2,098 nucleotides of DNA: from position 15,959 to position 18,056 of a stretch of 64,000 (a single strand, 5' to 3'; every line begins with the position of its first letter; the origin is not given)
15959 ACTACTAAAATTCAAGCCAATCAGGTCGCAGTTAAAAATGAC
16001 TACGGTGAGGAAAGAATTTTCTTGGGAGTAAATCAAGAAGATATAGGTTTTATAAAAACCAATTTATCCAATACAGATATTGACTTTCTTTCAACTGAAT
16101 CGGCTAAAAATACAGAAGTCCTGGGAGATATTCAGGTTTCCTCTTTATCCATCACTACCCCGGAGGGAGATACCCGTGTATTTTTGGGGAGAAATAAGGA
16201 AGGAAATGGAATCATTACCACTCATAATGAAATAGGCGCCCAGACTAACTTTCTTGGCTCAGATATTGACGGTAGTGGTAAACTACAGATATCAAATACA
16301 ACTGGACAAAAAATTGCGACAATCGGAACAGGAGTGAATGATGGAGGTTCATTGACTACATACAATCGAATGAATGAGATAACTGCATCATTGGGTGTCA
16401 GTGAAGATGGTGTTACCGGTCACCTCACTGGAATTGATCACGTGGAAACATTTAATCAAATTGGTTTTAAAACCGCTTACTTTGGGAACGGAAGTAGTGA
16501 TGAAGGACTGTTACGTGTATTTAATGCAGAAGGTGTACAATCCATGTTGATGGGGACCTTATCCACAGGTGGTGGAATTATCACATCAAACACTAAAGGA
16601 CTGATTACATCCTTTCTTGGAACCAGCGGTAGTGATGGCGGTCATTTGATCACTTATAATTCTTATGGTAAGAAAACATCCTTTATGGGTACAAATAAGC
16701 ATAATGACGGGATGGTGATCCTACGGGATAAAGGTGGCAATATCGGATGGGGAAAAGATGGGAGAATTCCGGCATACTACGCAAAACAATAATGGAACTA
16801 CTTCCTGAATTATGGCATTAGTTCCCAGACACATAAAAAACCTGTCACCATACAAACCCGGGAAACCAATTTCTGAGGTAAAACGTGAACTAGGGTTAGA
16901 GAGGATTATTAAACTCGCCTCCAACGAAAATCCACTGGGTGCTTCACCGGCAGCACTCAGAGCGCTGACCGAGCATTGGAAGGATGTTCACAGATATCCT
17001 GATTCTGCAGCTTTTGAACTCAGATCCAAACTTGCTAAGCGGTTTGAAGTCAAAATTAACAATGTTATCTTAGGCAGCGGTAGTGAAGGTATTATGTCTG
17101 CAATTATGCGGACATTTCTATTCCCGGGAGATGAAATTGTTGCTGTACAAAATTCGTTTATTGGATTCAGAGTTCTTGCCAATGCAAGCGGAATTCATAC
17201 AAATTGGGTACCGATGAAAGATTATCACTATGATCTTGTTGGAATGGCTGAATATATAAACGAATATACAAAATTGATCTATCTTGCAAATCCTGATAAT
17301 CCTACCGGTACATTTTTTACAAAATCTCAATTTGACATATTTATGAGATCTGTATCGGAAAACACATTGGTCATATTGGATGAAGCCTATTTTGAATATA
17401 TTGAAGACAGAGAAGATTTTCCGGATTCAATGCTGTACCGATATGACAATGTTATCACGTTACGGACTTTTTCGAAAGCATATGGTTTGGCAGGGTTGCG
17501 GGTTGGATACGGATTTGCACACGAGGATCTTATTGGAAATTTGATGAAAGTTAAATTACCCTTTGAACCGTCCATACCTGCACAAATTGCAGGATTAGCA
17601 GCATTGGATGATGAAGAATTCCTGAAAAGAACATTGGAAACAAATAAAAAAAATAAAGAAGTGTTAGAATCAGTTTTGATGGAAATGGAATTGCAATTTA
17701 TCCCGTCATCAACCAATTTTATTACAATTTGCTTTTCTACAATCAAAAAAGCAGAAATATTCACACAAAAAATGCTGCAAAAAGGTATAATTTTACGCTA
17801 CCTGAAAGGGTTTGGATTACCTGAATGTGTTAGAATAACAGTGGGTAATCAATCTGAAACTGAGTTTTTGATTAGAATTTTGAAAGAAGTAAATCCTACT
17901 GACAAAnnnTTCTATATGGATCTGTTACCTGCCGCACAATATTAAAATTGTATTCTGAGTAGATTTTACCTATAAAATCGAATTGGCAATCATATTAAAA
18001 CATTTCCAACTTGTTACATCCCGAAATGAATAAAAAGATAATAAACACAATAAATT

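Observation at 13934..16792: ~950-aa membrane-anchored protein built from about three dozen degenerate beta-hairpin-like repeats of an uncharacterised type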

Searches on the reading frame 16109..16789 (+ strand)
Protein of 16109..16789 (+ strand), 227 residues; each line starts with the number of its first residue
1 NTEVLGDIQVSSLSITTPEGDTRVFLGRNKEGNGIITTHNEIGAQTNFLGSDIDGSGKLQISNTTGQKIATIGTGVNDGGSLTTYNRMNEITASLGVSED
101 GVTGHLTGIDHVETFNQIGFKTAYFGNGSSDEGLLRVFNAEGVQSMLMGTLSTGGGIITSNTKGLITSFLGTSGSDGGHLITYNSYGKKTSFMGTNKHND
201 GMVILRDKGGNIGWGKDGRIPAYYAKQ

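Call 58: predict_structure(alignment_id=A3)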
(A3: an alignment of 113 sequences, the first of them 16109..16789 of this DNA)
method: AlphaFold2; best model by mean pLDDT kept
length: 227 residues; sequences in the alignment: 113
mean_pLDDT: 92.0   pTM: 0.70
mean pLDDT of the five models: 92.0, 91.4, 91.2, 90.5, 90.3
residues with pLDDT >= 90: 173; 70-90: 48; 50-70: 6; < 50: 0
segments of 3 or more residues with pLDDT < 50: none
pLDDT, mean of each block of 10 residues (from residue 1): 79 96 96 96 96 92 96 86 93 83 82 94 95 96 97 95 98 92 97 93 97 93 66
secondary structure, 60 per line:
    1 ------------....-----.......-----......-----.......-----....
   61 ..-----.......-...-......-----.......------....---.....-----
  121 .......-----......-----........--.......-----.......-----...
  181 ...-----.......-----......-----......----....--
elements in order: E13-16 E22-28 E34-39 E45-51 E57-62 E68-74 E80-85 E91-97 E104-107 E111-115 E121-127 E133-138 E144-151 E154-160 E166-172 E178-183 E189-195 E201-206 E212-217 H222-225

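Call 61: fold_search(model_id=the predicted structure, library=pdb)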
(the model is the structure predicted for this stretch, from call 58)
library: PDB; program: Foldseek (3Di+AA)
matches with E <= 10: 1081; with E <= 0.001: 69
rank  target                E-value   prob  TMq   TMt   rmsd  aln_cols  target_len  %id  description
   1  2fkj_A                2.4e-09  1.00  0.44  0.30  12.5       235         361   15  The crystal structure of engineered OspA (released 2006-11-21)
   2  8xwg                  1.0e-07  1.00  0.36  0.27  13.3       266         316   13  OspA variants for thioflavin-T binding (released 2024-11-27)
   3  5ys7                  1.3e-07  1.00  0.34  0.26  13.8       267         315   14  Crystal structure of an OspA mutant (released 2018-11-14)
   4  3eex_A                2.5e-07  1.00  0.26  0.20  13.4       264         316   16  The crystal structure of OspA mutant (released 2009-09-08)
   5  3cka_A                2.8e-07  1.00  0.40  0.30  14.1       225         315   15  The crystal structure of OspA mutant (released 2009-03-17)
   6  6kk9_C                4.8e-07  1.00  0.35  0.41  16.0       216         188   14  A Crystal structure of OspA mutant (released 2020-07-29)
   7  6kk9_D                5.1e-07  1.00  0.38  0.45  16.3       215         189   13  A Crystal structure of OspA mutant (released 2020-07-29)
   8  2oy7                  5.1e-07  1.00  0.37  0.28  14.2       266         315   12  The crystal structure of OspA mutant (released 2008-03-04)
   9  2fkg                  7.9e-07  1.00  0.28  0.22  15.1       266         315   14  The Crystal Structure of Engineered OspA (released 2006-11-21)
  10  5z1o_A                8.3e-07  1.00  0.28  0.22  14.7       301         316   13  Crystal structure of an OspA mutant (released 2019-01-02)
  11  2oy8                  9.6e-07  1.00  0.28  0.21  14.9       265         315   13  The crystal structure of OspA mutant (released 2008-03-04)
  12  2af5                  9.6e-07  1.00  0.28  0.23  16.8       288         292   16  2.5A X-ray Structure of Engineered OspA protein (released 2006-08-01)
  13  6kk9_B                1.0e-06  1.00  0.35  0.41  14.0       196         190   16  A Crystal structure of OspA mutant (released 2020-07-29)
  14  3cka_B                1.0e-06  1.00  0.34  0.26  13.8       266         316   15  The crystal structure of OspA mutant (released 2009-03-17)
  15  2hkd                  1.2e-06  1.00  0.27  0.21  16.1       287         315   13  The crystal structure of engineered OSPA (released 2006-11-21)
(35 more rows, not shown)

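Call 66: fold_search(model_id=the predicted structure, library=viral)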
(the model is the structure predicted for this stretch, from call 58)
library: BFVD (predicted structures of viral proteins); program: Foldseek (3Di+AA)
matches with E <= 10: 1022; with E <= 0.001: 71
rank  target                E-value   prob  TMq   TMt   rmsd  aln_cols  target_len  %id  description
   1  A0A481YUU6            1.9e-08  1.00  0.38  0.17  12.0       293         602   10  MORN repeat protein [Marseillevirus LCMAC102]
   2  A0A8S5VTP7            4.6e-08  1.00  0.34  0.16  12.6       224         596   12  Anastral spindle 2 [Ackermannviridae sp.]
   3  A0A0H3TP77            1.7e-07  1.00  0.33  0.25  12.9       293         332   11  (no name in the UniProt tables at hand)
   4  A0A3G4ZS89            2.5e-07  1.00  0.41  0.30  12.0       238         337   13  Pentapeptide repeat-containing protein [Edafosvirus sp.]
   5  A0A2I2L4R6            3.5e-07  1.00  0.42  0.32  13.3       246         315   12  MORN-repeat protein [Orpheovirus IHUMI-LCC2]
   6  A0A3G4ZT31            4.7e-07  1.00  0.34  0.28  12.1       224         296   12  MORN-repeat protein [Dasosvirus sp.]
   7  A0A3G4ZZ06            5.4e-07  1.00  0.27  0.17  20.9       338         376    9  MORN repeat-containing protein [Gaeavirus sp.]
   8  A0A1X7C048            5.7e-07  1.00  0.45  0.27  15.1       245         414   12  (no name in the UniProt tables at hand)
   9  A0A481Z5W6            6.3e-07  1.00  0.29  0.35  13.6       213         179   12  MORN repeat protein [Pithovirus LCPAC104]
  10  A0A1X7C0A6            7.3e-07  1.00  0.36  0.21  13.9       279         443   12  (no name in the UniProt tables at hand)
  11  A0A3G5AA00            8.5e-07  1.00  0.32  0.20  19.1       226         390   12  MORN repeat-containing protein [Hyperionvirus sp.]
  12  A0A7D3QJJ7            9.3e-07  1.00  0.40  0.38  10.2       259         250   10  (no name in the UniProt tables at hand)
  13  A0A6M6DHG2            1.3e-06  1.00  0.46  0.35  10.7       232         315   13  (no name in the UniProt tables at hand)
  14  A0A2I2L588            1.4e-06  1.00  0.32  0.23  11.8       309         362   12  MORN-repeat protein [Orpheovirus IHUMI-LCC2]
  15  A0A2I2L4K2            1.7e-06  1.00  0.27  0.17  24.8       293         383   11  MORN-repeat protein (Fragment) [Orpheovirus IHUMI-LCC2]
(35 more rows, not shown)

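Call 81: search_protein_families(library=pfam, alignment_id=A3, max_evalue=0.1)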
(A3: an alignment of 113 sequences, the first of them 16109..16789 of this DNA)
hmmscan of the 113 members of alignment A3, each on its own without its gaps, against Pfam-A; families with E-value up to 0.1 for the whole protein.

A. member 1, window:16109-16789:+ (227 aa): 0 families

B. families by the number of members that match (of 113 scanned): 53 families (the first 25 are shown)
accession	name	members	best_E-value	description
PF21784.3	Bflower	7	2.6e-07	4-fold beta flower protein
PF13944.12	Calycin_like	7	0.0095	Calycin-like beta-barrel domain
PF13860.13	FlgD_ig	5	0.00055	FlgD Ig-like domain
PF13640.12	2OG-FeII_Oxy_3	4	0.01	2OG-Fe(II) oxygenase superfamily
PF08272.16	Zn_Ribbon_Topo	3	0.0035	Topoisomerase I zinc-ribbon-like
PF07497.18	Rho_RNA_bind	3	0.0075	Rho termination factor, RNA-binding domain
PF24797.1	Beta-prop_WDR35_TULP_N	3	0.0091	WDR35/TULP4 N-terminal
PF10084.14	DUF2322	3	0.013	Uncharacterized protein conserved in bacteria (DUF2322)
PF13585.12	CHU_C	2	0.0041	CHU_C Type IX secretion signal domain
PF07202.18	Tcp10_C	2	0.0053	T-complex protein 10 C-terminus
PF11160.13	Hva1_TUDOR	2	0.0079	Hypervirulence associated proteins TUDOR domain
PF07490.16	Tir_receptor_N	2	0.0094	Translocated intimin receptor (Tir) N-terminus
PF24511.1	DUF7591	2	0.025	Domain of unknown function (DUF7591)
PF18975.6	DUF5711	2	0.026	Family of unknown function (DUF5711)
PF22701.2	Mala_s_1-like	1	8.2e-05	Mal s 1 allergenic protein-like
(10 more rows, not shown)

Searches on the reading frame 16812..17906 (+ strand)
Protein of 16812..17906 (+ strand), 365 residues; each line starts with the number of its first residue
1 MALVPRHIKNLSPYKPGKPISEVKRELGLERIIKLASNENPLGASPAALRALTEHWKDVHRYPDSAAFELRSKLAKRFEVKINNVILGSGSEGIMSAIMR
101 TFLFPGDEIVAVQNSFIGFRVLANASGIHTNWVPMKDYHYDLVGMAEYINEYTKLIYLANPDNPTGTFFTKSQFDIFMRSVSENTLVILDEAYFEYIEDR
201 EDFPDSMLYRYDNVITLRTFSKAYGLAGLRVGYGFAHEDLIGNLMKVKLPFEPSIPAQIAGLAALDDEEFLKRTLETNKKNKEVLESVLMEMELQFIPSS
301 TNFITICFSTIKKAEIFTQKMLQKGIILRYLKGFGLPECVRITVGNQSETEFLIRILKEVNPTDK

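Call 19: search_protein_families(library=pfam, proteins=[window:16812-17906:+], max_evalue=0.001)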
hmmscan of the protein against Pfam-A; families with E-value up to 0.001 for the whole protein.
window:16812-17906:+ (365 aa): 1 family
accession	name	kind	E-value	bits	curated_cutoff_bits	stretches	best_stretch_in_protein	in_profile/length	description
PF00155.27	Aminotran_1_2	-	2.1e-55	188.8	19.7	1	31-354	2-358/361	Aminotransferase class I and II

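Call 83: search_protein_families(library=ncbifam, proteins=[window:16812-17906:+], max_evalue=0.001)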
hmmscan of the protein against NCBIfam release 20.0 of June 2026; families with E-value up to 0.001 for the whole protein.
window:16812-17906:+ (365 aa): 65 families (the best 25 are shown)
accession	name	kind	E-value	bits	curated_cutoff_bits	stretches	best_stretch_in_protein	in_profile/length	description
TIGR01141.1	hisC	equivalog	5.8e-103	344.4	276.55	1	6-360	2-349/349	histidinol-phosphate transaminase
NF003496.0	PRK05166.1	equivalog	3.1e-86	289.5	540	1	3-361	9-370/373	histidinol-phosphate transaminase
NF002878.0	PRK03321.1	subfamily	7.2e-83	278.2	374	1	7-361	8-349/352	histidinol-phosphate transaminase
NF006014.0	PRK08153.1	equivalog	2.1e-65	221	510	1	28-358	31-361/370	pyridoxal phosphate-dependent aminotransferase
NF002877.0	PRK03317.1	equivalog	4.7e-53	180.3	409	1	33-362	34-368/374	histidinol-phosphate transaminase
TIGR01140.1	L_thr_O3P_dcar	equivalog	5.9e-50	170.3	290.55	1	29-357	16-330/331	threonine-phosphate decarboxylase CobD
NF006580.0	PRK09105.1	subfamily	6.5e-50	170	444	1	31-356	47-366/375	pyridoxal phosphate-dependent aminotransferase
NF002726.0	PRK02610.1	equivalog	1.7e-46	158.9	391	1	8-358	9-366/374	histidinol-phosphate transaminase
NF051461.1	pyoverd_PtaA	equivalog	2.1e-36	125.4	500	1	31-353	35-352/359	pyoverdine biosynthesis transaminase PtaA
NF006225.0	PRK08354.1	equivalog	5.1e-34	118.1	288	1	74-361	51-316/318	putative aminotransferase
NF041364.1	GntC_guanitoxin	equivalog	2.4e-32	112.2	415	1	67-349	39-344/356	guanitoxin biosynthesis PLP-dependent (S)-gamma-hydroxy-L-arginine cyclodehydratase GntC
NF004870.0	PRK06225.1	equivalog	3.4e-28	98.5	351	1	30-329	28-338/380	pyridoxal phosphate-dependent aminotransferase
TIGR03947.1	viomycin_VioD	equivalog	8.9e-28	97.2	390.9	1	69-349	55-346/359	capreomycidine synthase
NF005915.1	PRK07908.1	equivalog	2.2e-26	93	360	1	46-357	27-331/332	Rv2231c family histidinol phosphate aminotransferase CobC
NF005305.0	PRK06836.1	equivalog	1.4e-25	90.3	376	1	50-344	57-373/396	pyridoxal phosphate-dependent aminotransferase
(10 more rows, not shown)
